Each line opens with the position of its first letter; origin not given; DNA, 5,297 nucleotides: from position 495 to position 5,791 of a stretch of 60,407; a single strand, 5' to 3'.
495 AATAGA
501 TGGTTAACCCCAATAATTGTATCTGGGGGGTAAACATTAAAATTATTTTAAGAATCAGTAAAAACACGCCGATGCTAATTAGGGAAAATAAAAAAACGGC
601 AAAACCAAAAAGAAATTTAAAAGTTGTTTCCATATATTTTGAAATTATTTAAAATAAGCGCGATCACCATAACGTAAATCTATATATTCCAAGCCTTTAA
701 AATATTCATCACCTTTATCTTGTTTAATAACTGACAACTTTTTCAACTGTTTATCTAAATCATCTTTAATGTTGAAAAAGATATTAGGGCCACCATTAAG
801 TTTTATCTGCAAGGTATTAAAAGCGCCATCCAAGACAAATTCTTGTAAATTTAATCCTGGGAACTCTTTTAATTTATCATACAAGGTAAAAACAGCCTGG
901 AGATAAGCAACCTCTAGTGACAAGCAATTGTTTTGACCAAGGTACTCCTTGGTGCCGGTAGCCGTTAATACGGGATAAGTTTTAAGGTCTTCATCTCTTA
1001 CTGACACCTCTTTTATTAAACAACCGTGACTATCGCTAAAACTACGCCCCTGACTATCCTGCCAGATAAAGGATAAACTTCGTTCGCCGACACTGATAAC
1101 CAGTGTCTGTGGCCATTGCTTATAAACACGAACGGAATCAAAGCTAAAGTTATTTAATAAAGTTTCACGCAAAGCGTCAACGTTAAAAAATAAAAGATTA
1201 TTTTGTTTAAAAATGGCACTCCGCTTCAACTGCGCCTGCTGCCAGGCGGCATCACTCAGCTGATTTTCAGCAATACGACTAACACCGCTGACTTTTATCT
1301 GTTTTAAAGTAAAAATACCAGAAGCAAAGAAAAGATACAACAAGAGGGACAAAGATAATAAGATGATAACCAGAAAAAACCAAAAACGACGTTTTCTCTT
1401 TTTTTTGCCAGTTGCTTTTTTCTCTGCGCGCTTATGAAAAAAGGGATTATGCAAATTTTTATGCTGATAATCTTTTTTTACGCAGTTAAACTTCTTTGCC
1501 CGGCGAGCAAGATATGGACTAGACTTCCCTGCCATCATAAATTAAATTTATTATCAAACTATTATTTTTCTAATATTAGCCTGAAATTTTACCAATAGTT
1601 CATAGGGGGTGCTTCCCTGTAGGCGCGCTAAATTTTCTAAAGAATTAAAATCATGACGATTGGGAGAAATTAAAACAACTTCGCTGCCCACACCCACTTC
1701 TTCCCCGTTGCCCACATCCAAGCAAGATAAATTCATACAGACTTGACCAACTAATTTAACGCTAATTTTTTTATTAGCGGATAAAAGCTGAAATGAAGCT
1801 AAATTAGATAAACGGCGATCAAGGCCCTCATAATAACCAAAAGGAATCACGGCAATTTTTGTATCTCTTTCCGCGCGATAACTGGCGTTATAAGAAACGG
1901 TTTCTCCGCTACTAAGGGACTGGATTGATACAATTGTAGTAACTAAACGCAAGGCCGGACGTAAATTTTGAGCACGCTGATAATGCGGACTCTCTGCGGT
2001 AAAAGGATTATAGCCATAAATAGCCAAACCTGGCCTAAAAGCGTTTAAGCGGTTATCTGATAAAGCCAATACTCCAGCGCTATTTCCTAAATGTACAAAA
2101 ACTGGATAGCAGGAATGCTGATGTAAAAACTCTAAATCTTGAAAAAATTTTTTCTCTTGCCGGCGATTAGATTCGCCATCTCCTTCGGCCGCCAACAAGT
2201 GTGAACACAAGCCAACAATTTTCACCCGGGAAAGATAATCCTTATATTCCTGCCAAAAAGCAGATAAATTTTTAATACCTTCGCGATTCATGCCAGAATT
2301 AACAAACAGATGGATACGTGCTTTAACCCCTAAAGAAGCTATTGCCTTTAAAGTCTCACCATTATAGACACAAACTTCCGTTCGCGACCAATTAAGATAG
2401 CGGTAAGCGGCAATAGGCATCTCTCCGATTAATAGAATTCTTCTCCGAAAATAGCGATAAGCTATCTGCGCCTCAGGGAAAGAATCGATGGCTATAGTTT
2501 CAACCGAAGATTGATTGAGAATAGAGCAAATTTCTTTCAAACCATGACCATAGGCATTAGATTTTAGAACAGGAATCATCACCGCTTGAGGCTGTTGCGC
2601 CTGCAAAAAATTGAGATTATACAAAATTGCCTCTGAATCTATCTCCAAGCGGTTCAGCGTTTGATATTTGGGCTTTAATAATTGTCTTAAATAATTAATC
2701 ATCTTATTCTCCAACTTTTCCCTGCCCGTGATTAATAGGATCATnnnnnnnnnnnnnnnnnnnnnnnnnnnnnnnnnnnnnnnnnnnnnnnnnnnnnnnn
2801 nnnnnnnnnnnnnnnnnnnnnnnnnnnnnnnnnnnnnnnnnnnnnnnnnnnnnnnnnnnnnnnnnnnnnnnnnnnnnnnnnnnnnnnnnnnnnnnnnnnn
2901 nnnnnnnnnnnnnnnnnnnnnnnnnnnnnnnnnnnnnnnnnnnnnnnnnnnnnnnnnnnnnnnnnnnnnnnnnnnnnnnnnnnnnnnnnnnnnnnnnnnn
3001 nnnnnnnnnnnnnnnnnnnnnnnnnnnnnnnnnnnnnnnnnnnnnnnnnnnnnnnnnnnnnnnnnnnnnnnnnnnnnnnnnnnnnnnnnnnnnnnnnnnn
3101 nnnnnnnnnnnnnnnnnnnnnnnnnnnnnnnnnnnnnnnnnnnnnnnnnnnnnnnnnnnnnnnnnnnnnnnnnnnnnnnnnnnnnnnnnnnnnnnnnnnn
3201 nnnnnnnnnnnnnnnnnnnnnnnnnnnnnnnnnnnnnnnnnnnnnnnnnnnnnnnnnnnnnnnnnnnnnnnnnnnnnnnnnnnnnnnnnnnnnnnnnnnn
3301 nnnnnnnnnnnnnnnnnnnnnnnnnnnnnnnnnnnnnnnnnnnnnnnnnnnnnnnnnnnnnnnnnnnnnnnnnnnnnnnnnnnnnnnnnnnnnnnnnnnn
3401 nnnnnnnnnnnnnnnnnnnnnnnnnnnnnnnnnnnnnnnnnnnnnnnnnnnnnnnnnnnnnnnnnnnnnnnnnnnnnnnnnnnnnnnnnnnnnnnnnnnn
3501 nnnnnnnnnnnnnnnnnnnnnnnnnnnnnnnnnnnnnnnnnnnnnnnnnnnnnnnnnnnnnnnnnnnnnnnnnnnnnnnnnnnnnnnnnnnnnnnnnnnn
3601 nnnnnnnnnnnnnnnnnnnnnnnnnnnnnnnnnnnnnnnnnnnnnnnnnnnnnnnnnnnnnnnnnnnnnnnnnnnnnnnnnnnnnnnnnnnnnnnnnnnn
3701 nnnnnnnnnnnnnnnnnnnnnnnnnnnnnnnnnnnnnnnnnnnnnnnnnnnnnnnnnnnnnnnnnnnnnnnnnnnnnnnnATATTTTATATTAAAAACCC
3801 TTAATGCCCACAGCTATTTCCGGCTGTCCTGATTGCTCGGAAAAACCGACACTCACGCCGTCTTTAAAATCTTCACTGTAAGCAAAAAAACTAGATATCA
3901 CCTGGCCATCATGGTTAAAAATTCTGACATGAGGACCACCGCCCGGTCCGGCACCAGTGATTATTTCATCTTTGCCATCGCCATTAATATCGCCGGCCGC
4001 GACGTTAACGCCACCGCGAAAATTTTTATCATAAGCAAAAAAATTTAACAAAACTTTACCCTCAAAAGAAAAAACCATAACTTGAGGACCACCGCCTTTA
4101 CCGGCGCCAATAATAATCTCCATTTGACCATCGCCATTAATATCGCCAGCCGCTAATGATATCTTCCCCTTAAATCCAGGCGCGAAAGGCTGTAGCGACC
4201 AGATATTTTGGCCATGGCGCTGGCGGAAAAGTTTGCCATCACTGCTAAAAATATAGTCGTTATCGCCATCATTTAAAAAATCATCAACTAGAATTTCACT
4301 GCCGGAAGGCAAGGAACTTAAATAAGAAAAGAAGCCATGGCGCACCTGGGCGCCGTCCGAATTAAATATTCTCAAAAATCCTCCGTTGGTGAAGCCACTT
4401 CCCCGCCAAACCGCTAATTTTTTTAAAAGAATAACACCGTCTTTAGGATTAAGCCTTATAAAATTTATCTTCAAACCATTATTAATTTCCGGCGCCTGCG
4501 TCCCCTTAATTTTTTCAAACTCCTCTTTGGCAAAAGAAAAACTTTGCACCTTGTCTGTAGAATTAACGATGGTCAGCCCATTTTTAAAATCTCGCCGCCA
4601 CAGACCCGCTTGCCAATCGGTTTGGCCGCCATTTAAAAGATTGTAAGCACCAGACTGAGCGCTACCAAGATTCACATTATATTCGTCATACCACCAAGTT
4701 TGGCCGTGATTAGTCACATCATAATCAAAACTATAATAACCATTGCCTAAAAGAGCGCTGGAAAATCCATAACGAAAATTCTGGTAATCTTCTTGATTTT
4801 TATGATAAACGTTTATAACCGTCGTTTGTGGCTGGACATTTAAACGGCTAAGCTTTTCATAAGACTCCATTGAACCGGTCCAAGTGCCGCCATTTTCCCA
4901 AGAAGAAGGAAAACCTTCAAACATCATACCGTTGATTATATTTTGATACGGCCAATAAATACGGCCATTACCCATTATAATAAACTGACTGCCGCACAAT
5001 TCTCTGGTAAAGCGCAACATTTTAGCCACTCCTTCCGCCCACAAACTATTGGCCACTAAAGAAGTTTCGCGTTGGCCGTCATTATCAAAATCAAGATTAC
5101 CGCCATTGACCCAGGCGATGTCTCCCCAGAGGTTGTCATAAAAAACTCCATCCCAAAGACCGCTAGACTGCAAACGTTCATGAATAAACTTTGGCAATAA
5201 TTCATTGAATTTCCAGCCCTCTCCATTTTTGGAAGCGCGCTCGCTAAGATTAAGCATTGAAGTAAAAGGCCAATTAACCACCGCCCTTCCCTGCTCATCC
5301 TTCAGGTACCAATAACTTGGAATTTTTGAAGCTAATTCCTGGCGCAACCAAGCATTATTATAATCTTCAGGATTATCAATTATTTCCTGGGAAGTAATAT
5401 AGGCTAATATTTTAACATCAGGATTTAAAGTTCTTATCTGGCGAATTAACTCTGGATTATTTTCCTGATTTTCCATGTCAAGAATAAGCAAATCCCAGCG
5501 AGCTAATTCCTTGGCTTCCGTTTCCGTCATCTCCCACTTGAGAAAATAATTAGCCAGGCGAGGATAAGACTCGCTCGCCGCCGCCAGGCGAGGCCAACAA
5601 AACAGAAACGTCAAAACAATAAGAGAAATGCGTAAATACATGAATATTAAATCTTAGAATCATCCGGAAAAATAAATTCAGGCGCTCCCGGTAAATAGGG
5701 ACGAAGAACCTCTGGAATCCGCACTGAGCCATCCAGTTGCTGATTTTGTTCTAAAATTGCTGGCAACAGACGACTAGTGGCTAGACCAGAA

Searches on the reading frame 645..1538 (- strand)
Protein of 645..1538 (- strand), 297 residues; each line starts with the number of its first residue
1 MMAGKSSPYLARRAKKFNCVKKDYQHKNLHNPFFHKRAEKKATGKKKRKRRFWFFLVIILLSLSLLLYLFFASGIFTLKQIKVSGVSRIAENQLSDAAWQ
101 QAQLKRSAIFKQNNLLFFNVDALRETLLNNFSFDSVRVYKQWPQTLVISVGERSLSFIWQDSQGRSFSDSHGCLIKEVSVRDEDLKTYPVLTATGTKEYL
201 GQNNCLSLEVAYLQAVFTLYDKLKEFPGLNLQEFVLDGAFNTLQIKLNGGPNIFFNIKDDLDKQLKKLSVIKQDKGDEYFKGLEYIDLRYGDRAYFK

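Call 9: search_protein_families(library=pfam, proteins=[window:645-1538:-], max_evalue=0.001)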
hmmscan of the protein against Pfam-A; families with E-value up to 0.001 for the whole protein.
window:645-1538:- (297 aa): 1 family
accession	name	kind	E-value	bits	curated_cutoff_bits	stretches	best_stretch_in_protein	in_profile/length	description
PF08478.15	POTRA_1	-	9.1e-09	35.9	23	1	76-153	1-69/69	POTRA domain, FtsQ-type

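Call 93: find_encoding_contigs(protein=window:645-1538:-, flank=10000, max_places=1)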
Protein window:645-1538:- (297 aa): 23 contigs read that carry it; 1 place shown.
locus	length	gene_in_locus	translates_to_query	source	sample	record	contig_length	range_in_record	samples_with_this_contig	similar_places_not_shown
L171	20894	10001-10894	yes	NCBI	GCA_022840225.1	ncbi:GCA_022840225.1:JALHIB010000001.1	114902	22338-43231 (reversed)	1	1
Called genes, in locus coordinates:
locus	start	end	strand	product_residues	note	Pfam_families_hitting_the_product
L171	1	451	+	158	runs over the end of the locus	-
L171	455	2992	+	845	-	PF26449:DUF8128, PF01935:DUF87 (faint), PF02534:T4SS-DNA_transf (weak), PF10412:TrwB_AAD_bind (faint), PF12696:TraG-D_C (faint)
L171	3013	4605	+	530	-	PF05496:RuvB_N (faint), PF13177:DNA_pol3_delta2, PF00004:AAA, PF22608:DNAX_ATPase_lid (weak), PF12169:DNA_pol3_gamma3 (weak)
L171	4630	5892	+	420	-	PF02403:Seryl_tRNA_N, PF00587:tRNA-synt_2b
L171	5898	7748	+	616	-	PF14885:GHL15, PF13517:FG-GAP_3 (weak), PF01839:FG-GAP (weak)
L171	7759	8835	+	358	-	-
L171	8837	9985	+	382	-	PF01168:Ala_racemase_N, PF00842:Ala_racemase_C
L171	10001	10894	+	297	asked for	PF08478:POTRA_1 (weak)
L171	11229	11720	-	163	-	-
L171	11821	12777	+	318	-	PF13495:Phage_int_SAM_4 (weak), PF02899:Phage_int_SAM_1, PF00589:Phage_integrase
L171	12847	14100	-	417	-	PF01551:Peptidase_M23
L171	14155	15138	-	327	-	PF13354:Beta-lactamase2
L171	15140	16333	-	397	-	PF03808:Glyco_tran_WecG, PF00293:NUDIX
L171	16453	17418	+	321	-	PF01544:CorA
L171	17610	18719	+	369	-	PF20706:GT4-conflict (faint), PF13439:Glyco_transf_4, PF13579:Glyco_trans_4_4, PF00534:Glycos_transf_1, PF13692:Glyco_trans_1_4, PF13524:Glyco_trans_1_2 (weak)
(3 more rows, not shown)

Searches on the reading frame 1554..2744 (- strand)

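Call 9: search_protein_families(library=pfam, proteins=[window:1554-2744:-], max_evalue=0.001)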
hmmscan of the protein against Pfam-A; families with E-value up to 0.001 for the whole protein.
window:1554-2744:- (396 aa): 2 families
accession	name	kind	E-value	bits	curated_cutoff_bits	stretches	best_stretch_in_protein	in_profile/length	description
PF01168.26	Ala_racemase_N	-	6.5e-35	121.3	24.1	1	35-247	1-220/220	Alanine racemase, N-terminal domain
PF00842.27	Ala_racemase_C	-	1e-28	99.9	25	1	265-394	2-126/127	Alanine racemase, C-terminal domain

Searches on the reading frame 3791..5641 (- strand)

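Call 9: search_protein_families(library=pfam, proteins=[window:3791-5641:-], max_evalue=0.001)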
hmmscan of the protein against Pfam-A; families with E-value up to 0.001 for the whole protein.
window:3791-5641:- (616 aa): 3 families
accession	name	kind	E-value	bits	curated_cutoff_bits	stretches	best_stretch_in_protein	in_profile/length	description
PF14885.12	GHL15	-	1.2e-23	84.9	27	1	71-355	2-270/271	Hypothetical glycosyl hydrolase family 15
PF13517.12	FG-GAP_3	-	7.3e-12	46.1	26.9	1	454-510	1-60/61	FG-GAP-like repeat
PF01839.29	FG-GAP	-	2.1e-10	40.7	22.1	2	544-568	2-26/37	FG-GAP repeat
